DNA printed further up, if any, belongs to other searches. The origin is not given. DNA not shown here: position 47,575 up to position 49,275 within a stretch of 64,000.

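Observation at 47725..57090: Operon joining a Cyc2-like porin-cytochrome, a dihaem cytochrome c and a cupredoxin to an aa3-type oxidase: a rus-operon-like Fe(II)-oxidation or electron-uptake candidate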

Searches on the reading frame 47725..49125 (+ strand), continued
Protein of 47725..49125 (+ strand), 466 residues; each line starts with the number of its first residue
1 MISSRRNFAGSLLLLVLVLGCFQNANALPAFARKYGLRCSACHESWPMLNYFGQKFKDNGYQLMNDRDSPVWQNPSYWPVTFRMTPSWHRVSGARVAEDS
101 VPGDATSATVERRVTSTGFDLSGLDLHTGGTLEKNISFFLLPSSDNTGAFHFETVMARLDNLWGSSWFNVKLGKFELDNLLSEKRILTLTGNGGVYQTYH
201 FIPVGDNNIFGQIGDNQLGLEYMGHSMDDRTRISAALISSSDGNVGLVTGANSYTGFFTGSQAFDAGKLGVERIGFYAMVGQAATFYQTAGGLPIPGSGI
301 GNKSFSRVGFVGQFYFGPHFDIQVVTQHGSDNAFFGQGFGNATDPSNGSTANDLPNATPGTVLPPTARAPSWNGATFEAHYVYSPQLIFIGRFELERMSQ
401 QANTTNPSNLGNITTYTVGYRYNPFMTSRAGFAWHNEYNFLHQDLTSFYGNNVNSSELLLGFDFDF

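Call 64: find_encoding_contigs(protein=P0185, flank=10000, max_places=1)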
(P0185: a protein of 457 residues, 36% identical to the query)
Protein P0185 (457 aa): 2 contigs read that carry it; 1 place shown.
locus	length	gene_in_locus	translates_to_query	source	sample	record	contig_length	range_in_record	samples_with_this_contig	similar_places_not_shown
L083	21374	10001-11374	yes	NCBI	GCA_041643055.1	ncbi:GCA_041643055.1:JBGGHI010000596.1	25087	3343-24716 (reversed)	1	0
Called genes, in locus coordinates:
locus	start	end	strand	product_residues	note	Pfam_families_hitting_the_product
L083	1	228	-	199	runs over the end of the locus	?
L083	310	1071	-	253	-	-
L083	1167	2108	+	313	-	PF05496:RuvB_N (faint), PF20030:bpMoxR, PF00004:AAA (weak), PF07726:AAA_3, PF07728:AAA_5, PF17863:AAA_lid_2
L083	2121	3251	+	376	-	PF01882:DUF58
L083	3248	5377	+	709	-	PF11992:TgpA_N, PF01841:Transglut_core, PF13559:DUF4129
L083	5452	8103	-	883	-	PF02739:5_3_exonuc_N, PF01367:5_3_exonuc, PF22619:DNA_polI_exo1, PF00476:DNA_pol_A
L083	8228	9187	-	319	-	-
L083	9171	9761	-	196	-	PF13580:SIS_2, PF01380:SIS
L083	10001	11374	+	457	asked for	-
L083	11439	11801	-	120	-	PF13560:HTH_31 (weak), PF01381:HTH_3, PF12844:HTH_19 (weak)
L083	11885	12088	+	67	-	PF01381:HTH_3 (weak)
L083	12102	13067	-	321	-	PF01479:S4, PF00849:PseudoU_synth_2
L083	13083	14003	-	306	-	PF09613:HrpB1_HrpK (faint), PF12569:NatA_aux_su (faint), PF12895:ANAPC3 (faint), PF13432:TPR_16 (faint), PF25058:ARM_TT21 (faint), PF14559:TPR_19 (weak), PF23914:TPR_CcmH_CycH (weak), PF14559:TPR_19, +15 more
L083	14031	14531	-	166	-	PF01252:Peptidase_A8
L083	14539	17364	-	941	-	PF00133:tRNA-synt_1, PF01406:tRNA-synt_1e (faint), PF09334:tRNA-synt_1g, PF01921:tRNA-synt_1f (weak), PF08264:Anticodon_1, PF06827:zf-FPG_IleRS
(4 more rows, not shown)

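Call 65: find_encoding_contigs(protein=P0271, flank=10000, max_places=1)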
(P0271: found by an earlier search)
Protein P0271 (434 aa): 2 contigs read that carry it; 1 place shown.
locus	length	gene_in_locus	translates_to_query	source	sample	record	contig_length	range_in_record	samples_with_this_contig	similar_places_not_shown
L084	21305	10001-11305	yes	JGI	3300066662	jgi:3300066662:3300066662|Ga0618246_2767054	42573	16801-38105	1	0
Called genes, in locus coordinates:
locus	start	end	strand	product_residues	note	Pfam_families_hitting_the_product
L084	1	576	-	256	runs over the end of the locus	-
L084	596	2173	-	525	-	PF00171:Aldedh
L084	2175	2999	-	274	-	PF01557:FAA_hydrolase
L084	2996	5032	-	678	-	PF00920:ILVD_EDD_N, PF24877:ILV_EDD_C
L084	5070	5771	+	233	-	PF00440:TetR_N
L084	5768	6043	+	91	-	-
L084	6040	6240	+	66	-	-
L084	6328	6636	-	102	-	-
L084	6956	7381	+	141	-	PF04828:GFA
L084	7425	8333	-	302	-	PF00126:HTH_1, PF03466:LysR_substrate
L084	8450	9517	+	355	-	PF04116:FA_hydroxylase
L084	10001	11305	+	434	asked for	-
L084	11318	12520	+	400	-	PF13442:Cytochrome_CBB3 (weak), PF00034:Cytochrom_C, PF13442:Cytochrome_CBB3, PF00691:OmpA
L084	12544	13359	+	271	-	-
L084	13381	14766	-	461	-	PF14841:FliG_M (faint), PF03448:MgtE_N, PF00571:CBS, PF01769:MgtE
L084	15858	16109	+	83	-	PF03683:UPF0175, PF24001:DUF7317 (faint)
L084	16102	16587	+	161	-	PF11848:DUF3368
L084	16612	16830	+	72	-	PF04255:DUF433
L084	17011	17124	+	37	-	-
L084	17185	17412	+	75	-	PF16277:DUF4926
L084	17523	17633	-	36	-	-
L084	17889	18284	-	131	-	PF03840:SecG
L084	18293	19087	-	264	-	PF00121:TIM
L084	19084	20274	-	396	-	PF00162:PGK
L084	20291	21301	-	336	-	PF00044:Gp_dh_N, PF02800:Gp_dh_C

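Call 72: list_cluster_members(proteins=[P0121, P0123, P0126, P0128, P0129, P0130, P0034, P0114, P0058, P0040])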
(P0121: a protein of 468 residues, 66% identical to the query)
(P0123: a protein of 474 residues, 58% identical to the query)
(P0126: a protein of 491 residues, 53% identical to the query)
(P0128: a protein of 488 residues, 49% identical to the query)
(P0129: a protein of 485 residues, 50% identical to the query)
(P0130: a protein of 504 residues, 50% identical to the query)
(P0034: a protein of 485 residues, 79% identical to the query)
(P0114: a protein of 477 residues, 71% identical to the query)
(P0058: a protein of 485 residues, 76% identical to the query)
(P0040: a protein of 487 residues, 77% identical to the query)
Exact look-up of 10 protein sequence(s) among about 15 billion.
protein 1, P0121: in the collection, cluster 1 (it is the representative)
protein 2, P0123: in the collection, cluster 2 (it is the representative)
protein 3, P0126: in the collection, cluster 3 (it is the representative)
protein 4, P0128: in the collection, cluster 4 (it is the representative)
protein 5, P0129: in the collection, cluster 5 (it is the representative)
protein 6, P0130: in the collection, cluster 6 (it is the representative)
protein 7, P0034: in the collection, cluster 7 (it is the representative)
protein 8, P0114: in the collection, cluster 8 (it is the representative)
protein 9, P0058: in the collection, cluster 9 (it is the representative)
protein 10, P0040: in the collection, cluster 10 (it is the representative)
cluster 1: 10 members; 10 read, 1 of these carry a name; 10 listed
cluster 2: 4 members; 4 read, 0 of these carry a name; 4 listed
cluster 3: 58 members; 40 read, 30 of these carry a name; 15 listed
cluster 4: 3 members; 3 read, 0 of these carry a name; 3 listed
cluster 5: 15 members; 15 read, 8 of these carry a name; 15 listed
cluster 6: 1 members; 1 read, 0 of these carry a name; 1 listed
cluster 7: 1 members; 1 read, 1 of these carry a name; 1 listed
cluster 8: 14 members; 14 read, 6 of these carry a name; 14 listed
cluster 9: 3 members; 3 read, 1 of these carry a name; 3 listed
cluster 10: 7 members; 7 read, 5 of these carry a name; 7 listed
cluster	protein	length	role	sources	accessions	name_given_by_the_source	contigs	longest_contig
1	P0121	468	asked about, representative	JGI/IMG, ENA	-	-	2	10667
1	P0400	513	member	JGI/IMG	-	hypothetical protein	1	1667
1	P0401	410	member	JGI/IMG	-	-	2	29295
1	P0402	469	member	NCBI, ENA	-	-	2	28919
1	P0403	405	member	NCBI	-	-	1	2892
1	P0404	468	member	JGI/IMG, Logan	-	-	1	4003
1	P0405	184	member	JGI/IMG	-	-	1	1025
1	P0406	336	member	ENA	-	-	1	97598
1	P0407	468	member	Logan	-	-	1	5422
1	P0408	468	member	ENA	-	-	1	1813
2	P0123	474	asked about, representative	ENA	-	-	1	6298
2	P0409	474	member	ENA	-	-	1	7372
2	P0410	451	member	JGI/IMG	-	-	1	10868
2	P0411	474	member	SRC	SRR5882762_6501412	-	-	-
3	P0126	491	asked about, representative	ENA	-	-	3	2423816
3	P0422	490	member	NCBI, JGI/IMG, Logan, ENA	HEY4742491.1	MAG TPA: hypothetical protein VIH76_17975 [Candidatus Acidoferrales bacterium]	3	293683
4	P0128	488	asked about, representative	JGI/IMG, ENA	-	-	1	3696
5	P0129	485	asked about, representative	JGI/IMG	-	hypothetical protein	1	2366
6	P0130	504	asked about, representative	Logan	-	-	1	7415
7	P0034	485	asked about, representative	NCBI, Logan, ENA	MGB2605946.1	MAG: hypothetical protein WBC78_20245 [Candidatus Sulfotelmatobacter sp.]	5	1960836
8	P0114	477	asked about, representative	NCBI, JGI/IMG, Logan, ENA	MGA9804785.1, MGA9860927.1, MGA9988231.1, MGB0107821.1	MAG: hypothetical protein WA383_20945 [Terriglobales bacterium] | hypothetical protein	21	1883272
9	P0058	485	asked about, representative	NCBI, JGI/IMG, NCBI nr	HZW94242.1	MAG TPA: hypothetical protein VFF64_14920 [Candidatus Eremiobacteraceae bacterium] | hypothetical protein [Candidatus Eremiobacteraceae bacterium]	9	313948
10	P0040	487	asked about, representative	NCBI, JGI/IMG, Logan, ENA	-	hypothetical protein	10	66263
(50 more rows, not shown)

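Call 80: find_encoding_contigs(protein=P0273, flank=8000, max_places=1)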
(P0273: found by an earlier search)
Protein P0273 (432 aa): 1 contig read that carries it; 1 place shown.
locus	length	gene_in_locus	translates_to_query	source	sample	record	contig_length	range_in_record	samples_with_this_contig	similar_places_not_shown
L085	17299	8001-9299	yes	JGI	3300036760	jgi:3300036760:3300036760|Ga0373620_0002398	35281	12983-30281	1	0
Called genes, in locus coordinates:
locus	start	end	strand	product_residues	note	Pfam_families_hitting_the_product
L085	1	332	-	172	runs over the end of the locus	-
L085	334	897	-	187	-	-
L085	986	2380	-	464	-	PF00365:PFK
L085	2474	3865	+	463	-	-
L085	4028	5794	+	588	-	PF00115:COX1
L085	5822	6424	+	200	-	PF00510:COX3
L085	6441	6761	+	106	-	PF03626:COX4_pro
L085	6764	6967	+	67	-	-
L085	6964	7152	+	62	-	-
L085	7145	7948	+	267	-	PF00116:COX2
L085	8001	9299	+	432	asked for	-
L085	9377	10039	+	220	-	PF00034:Cytochrom_C, PF13442:Cytochrome_CBB3, PF00034:Cytochrom_C, PF13442:Cytochrome_CBB3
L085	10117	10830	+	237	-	PF13620:CarboxypepD_reg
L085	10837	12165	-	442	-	PF13231:PMT_2 (weak)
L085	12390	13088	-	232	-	PF00072:Response_reg, PF07238:PilZ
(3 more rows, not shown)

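Call 81: find_encoding_contigs(protein=P0279, flank=8000, max_places=1)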
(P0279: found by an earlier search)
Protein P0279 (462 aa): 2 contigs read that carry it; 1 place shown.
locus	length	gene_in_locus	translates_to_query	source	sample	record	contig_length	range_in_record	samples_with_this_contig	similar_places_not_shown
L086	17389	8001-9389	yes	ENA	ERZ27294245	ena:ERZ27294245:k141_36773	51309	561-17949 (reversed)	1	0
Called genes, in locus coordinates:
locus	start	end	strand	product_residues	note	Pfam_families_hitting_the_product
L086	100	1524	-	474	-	-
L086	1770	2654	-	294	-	PF01040:UbiA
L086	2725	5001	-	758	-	PF12895:ANAPC3 (faint), PF21033:RMD1-3 (faint), PF14559:TPR_19, PF13432:TPR_16 (weak), PF23914:TPR_CcmH_CycH (weak), PF13432:TPR_16, PF13424:TPR_12 (weak), PF13428:TPR_14 (weak), +12 more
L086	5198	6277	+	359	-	-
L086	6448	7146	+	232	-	-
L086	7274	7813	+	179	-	-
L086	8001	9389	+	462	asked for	-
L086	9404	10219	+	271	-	PF13442:Cytochrome_CBB3, PF00034:Cytochrom_C, PF13442:Cytochrome_CBB3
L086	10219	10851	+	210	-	PF00510:COX3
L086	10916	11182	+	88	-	PF03626:COX4_pro (weak)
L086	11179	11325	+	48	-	-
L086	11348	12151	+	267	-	PF00116:COX2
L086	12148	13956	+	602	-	PF00115:COX1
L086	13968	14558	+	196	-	PF00510:COX3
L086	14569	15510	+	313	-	PF00034:Cytochrom_C (faint), PF13442:Cytochrome_CBB3 (faint)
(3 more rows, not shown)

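Call 82: find_encoding_contigs(protein=P0191, flank=8000, max_places=1)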
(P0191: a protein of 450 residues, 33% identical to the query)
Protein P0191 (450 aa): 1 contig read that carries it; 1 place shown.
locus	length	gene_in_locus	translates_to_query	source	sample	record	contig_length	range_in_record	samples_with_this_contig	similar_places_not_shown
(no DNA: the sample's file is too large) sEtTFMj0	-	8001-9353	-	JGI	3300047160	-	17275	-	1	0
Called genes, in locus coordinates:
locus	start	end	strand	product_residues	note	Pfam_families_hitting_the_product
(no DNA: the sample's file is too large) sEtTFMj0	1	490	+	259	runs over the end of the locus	PF00005:ABC_tran, PF02463:SMC_N (faint), PF09818:ABC_ATPase (faint), PF13304:AAA_21 (faint)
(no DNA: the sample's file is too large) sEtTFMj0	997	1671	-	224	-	PF13620:CarboxypepD_reg, PF14686:fn3_3 (weak)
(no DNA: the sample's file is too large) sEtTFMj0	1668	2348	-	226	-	PF02630:SCO1-SenC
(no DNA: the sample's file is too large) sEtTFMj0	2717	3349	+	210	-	PF00510:COX3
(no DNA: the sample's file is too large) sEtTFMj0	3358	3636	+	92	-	PF03626:COX4_pro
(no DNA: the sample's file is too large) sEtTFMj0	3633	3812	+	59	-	-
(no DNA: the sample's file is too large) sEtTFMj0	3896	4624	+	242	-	PF00116:COX2, PF13473:Cupredoxin_1 (weak)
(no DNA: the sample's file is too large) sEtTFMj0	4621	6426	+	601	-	PF00115:COX1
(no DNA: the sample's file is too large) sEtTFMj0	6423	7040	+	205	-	PF00510:COX3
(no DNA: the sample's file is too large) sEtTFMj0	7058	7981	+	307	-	PF13442:Cytochrome_CBB3, PF00034:Cytochrom_C (faint), PF13442:Cytochrome_CBB3 (weak)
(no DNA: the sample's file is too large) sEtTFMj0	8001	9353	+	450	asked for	-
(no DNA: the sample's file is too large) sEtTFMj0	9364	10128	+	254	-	PF13442:Cytochrome_CBB3, PF00034:Cytochrom_C, PF13442:Cytochrome_CBB3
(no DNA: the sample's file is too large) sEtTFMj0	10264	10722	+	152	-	PF13412:HTH_24 (faint), PF12802:MarR_2, PF01047:MarR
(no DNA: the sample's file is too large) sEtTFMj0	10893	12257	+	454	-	PF00989:PAS, PF08448:PAS_4, PF13188:PAS_8 (weak), PF13426:PAS_9, PF00990:GGDEF, PF01814:Hemerythrin (weak)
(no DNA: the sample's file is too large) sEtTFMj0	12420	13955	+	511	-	PF03572:Peptidase_S41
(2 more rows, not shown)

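Call 83: find_encoding_contigs(protein=P0422, flank=10000, max_places=1)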
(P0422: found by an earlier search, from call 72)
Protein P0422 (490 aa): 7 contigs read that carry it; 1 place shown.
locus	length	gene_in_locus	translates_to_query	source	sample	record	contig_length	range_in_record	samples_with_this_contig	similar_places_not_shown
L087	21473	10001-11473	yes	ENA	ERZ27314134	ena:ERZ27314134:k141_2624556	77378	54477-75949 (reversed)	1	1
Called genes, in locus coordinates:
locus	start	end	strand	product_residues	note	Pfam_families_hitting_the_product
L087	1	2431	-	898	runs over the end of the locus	PF12704:MacB_PCD, PF02687:FtsX, PF12704:MacB_PCD, PF02687:FtsX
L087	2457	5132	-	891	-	PF12704:MacB_PCD, PF02687:FtsX, PF12704:MacB_PCD, PF02687:FtsX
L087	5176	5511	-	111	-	PF03551:PadR, PF13601:HTH_34 (weak)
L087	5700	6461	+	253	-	-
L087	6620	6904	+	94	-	PF05015:HigB-like_toxin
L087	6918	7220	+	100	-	PF13560:HTH_31 (weak), PF01381:HTH_3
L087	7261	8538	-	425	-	PF08239:SH3_3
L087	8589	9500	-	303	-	-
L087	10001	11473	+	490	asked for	-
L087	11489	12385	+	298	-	PF13442:Cytochrome_CBB3, PF00034:Cytochrom_C, PF13442:Cytochrome_CBB3 (weak)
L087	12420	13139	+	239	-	PF13620:CarboxypepD_reg, PF13715:CarbopepD_reg_2 (weak), PF14686:fn3_3 (weak)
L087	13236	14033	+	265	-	PF00116:COX2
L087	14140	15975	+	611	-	PF00115:COX1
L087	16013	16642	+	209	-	PF00510:COX3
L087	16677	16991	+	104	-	PF03626:COX4_pro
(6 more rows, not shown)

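Call 92: find_homologous_proteins(query=P0273, max_evalue=1e-10)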
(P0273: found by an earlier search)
Query P0273 (432 aa): 272 proteins with E <= 1e-10 among 8000 candidates; the best 120 are listed.
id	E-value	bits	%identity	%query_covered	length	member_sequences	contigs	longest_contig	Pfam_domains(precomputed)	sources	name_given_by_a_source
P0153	3.6e-271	918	90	100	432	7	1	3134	-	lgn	-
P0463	1.5e-259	879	86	100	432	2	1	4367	-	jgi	jgi:hypothetical protein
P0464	2.1e-259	879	85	100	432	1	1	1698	-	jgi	jgi:hypothetical protein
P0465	2.8e-259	878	87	100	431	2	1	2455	-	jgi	jgi:hypothetical protein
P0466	4.0e-252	855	84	100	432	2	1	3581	-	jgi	jgi:hypothetical protein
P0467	3.9e-247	838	82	100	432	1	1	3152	-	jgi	-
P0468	1.9e-218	744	86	86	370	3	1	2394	-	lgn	-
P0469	1.3e-199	682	88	76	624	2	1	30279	PF13442.12,PF00034.27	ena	-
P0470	4.7e-175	601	62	95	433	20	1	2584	-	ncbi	-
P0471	1.2e-170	586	60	100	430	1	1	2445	-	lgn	-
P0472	1.1e-166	573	58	98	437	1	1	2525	-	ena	-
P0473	3.0e-163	562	56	100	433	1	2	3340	-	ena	-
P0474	3.7e-118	413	47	98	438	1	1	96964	-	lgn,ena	-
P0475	4.8e-118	413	49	94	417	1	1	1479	-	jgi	jgi:hypothetical protein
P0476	5.8e-117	409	45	100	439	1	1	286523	-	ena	-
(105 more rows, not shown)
